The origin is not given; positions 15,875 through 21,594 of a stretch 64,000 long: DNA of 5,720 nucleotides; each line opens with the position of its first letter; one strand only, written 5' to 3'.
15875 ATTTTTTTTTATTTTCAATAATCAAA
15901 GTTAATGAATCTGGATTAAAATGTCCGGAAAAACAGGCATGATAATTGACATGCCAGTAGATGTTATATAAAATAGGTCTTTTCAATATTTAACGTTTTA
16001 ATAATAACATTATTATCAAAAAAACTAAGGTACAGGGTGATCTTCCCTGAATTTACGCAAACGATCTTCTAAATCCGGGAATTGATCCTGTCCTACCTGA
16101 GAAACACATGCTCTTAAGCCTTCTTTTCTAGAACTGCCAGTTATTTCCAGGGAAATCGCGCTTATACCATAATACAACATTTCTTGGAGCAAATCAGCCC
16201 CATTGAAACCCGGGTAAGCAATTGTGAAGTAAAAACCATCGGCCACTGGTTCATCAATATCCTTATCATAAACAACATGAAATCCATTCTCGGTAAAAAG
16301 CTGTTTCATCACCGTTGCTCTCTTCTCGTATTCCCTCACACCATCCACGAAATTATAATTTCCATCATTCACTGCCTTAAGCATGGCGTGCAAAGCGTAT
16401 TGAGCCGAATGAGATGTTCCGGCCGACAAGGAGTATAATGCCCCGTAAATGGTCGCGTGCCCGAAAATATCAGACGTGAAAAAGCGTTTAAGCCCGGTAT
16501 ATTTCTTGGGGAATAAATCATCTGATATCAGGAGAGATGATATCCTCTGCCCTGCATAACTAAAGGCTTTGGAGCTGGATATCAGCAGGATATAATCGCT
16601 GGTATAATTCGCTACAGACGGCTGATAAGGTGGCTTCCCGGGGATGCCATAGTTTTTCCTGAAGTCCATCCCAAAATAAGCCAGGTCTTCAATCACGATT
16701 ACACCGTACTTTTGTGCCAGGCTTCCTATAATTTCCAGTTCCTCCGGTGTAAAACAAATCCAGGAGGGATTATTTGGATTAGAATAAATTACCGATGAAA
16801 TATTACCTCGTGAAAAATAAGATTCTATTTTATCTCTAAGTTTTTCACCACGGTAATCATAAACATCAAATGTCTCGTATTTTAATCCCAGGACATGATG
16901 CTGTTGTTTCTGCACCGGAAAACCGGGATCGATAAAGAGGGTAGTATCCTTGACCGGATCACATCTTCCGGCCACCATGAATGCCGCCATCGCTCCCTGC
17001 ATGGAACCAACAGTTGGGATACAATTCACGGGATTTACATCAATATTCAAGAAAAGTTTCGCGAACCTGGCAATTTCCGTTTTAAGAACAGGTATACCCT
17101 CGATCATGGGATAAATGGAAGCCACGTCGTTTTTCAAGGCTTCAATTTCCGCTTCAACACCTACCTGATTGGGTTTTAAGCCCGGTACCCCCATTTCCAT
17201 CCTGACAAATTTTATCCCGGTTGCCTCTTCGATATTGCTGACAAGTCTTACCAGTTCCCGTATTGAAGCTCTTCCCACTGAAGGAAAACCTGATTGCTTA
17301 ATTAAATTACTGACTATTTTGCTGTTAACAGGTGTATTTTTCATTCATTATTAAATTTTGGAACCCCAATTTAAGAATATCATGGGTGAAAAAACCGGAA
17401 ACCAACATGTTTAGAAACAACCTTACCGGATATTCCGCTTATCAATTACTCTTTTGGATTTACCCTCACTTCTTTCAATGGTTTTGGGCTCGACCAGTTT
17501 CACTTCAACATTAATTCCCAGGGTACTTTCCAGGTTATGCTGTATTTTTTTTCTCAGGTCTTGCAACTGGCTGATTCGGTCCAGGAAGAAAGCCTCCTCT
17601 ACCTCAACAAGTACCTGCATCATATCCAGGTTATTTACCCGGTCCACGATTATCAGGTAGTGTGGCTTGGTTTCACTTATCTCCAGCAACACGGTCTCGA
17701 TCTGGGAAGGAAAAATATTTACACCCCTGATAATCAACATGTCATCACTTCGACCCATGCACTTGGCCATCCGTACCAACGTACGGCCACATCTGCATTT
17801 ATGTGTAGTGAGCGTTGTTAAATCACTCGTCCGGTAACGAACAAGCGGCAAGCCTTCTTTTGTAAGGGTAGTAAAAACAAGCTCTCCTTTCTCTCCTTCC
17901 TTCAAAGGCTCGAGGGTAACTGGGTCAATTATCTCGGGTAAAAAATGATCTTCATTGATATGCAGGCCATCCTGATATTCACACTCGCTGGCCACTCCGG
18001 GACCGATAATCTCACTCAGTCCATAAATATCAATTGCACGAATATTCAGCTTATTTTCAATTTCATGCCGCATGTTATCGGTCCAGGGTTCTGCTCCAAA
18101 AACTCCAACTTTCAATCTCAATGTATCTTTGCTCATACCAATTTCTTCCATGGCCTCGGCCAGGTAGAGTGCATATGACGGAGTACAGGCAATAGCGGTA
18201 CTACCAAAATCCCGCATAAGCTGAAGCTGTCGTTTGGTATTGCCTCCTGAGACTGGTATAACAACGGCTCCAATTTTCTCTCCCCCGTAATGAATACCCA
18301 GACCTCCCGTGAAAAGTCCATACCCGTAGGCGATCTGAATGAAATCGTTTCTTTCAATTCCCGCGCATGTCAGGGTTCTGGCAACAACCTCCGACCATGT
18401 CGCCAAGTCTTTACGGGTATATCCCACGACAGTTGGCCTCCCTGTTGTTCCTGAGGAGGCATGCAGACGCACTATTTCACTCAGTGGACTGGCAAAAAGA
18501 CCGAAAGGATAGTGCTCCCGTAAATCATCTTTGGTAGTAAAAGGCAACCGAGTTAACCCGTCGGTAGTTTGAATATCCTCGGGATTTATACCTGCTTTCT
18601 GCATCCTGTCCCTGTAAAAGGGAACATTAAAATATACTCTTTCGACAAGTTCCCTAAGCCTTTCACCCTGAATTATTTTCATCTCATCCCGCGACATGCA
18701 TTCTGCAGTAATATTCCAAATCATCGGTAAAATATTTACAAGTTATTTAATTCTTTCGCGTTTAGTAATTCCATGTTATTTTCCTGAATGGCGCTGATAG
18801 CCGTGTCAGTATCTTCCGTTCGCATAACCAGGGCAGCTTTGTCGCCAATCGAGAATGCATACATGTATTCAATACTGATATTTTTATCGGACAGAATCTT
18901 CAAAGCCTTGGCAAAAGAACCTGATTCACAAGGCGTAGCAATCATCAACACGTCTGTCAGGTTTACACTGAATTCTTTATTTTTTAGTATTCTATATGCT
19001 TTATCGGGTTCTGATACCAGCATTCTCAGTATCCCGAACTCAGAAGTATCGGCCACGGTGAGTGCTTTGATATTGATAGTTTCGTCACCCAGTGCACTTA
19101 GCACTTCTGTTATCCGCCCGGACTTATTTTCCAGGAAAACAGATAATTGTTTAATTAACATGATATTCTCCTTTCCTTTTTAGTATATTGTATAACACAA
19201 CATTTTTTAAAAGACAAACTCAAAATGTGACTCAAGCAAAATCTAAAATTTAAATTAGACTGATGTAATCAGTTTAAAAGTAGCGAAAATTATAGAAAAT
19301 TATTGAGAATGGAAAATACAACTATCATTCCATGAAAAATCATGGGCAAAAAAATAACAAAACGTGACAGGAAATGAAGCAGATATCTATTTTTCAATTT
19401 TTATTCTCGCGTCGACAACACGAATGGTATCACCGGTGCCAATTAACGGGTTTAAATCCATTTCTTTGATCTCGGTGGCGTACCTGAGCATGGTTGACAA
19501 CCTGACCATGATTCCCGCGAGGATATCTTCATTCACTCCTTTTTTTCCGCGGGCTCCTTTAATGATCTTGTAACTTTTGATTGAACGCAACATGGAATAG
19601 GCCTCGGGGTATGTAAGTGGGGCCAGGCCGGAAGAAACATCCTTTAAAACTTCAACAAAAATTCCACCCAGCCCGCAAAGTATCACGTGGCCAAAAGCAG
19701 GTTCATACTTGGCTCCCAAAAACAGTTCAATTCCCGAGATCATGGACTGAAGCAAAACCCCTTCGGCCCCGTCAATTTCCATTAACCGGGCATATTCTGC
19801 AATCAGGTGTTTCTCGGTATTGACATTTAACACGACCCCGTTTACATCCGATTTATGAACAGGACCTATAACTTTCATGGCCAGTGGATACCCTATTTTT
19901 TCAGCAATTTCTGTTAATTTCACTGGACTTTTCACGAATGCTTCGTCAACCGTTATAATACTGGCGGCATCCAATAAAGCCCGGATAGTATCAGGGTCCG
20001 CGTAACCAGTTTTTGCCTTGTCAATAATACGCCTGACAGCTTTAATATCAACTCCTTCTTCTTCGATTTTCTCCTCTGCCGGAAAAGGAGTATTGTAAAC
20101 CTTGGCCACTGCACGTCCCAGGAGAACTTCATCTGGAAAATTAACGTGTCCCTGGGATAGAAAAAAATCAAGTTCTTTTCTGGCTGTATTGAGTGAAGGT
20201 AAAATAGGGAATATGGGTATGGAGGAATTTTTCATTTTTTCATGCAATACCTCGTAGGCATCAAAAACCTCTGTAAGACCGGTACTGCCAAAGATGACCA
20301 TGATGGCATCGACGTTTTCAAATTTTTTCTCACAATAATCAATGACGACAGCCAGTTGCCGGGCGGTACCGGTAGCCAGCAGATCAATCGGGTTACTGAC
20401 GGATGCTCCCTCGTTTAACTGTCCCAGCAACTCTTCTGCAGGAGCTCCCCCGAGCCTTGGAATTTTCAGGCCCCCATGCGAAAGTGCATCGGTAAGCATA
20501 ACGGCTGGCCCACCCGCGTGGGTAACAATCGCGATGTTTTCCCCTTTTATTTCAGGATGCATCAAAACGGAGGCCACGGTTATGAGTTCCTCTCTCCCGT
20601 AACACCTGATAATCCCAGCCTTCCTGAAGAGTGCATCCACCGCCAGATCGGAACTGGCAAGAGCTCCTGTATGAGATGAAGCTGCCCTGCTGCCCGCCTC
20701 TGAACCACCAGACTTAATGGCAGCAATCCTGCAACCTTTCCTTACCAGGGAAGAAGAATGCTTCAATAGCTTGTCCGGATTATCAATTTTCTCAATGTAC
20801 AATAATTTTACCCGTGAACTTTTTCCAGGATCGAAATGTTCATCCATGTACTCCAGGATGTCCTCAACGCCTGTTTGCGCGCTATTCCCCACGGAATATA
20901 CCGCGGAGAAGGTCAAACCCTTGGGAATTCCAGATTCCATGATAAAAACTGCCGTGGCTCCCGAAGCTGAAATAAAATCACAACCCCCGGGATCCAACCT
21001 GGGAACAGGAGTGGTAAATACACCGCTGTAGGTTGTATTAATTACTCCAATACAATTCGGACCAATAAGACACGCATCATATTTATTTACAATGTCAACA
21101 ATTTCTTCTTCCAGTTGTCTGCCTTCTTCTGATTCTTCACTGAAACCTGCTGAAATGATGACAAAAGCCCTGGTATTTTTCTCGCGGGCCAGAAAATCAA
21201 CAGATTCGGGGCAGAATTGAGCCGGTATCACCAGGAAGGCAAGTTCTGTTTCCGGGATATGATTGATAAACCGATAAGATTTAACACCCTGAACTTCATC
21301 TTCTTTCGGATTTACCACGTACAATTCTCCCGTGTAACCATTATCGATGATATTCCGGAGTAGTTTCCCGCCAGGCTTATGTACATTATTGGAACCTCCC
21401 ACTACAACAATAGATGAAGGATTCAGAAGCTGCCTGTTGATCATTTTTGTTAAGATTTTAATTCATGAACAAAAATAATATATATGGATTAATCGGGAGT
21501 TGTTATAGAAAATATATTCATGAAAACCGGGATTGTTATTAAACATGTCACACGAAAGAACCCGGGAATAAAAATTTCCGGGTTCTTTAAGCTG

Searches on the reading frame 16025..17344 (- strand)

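Call 61: search_protein_families(library=pfam, proteins=[window:16025-17344:-])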
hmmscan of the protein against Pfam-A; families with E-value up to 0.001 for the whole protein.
window:16025-17344:- (439 aa): 1 family
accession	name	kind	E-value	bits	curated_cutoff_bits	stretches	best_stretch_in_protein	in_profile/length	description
PF00155.27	Aminotran_1_2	-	2.3e-20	73.5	19.7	1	60-358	20-298/361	Aminotransferase class I and II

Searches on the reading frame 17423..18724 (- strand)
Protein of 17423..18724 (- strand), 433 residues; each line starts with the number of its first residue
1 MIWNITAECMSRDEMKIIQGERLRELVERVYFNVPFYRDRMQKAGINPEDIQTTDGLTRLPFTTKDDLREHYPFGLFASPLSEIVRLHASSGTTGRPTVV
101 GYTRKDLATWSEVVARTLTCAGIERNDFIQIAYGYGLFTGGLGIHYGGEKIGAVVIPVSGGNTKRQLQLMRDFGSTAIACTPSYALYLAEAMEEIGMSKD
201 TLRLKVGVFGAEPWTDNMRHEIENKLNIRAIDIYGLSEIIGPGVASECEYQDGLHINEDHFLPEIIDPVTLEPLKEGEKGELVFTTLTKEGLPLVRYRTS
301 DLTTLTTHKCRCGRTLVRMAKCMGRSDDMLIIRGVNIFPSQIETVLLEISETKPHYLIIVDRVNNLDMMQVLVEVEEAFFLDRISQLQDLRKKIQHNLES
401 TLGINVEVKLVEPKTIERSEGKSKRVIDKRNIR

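Call 61: search_protein_families(library=pfam, proteins=[window:17423-18724:-])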
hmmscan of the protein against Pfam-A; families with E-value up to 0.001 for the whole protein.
window:17423-18724:- (433 aa): 2 families
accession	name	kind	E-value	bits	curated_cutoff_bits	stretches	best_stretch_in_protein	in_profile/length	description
PF14535.12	AMP-binding_C_2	-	1.5e-35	121.7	25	1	334-430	1-96/96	AMP-binding enzyme C-terminal domain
PF00501.34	AMP-binding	-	1.4e-11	44.2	29.9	1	90-284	170-374/384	AMP-binding enzyme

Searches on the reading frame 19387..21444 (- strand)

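Call 13: search_protein_families(library=pfam, proteins=[window:19387-21444:-])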
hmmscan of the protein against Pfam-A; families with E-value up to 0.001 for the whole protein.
window:19387-21444:- (685 aa): 3 families
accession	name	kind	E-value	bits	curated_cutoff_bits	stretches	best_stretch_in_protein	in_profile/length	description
PF13549.11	ATP-grasp_5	-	1.9e-53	181.6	27.6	1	480-683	8-221/221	ATP-grasp domain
PF13607.11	Succ_CoA_lig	-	2.5e-34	118.4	27.4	1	152-294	1-138/138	Succinyl-CoA ligase like flavodoxin domain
PF13380.12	CoA_binding_2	-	2.4e-17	63.9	22.8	1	11-136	2-115/116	CoA binding domain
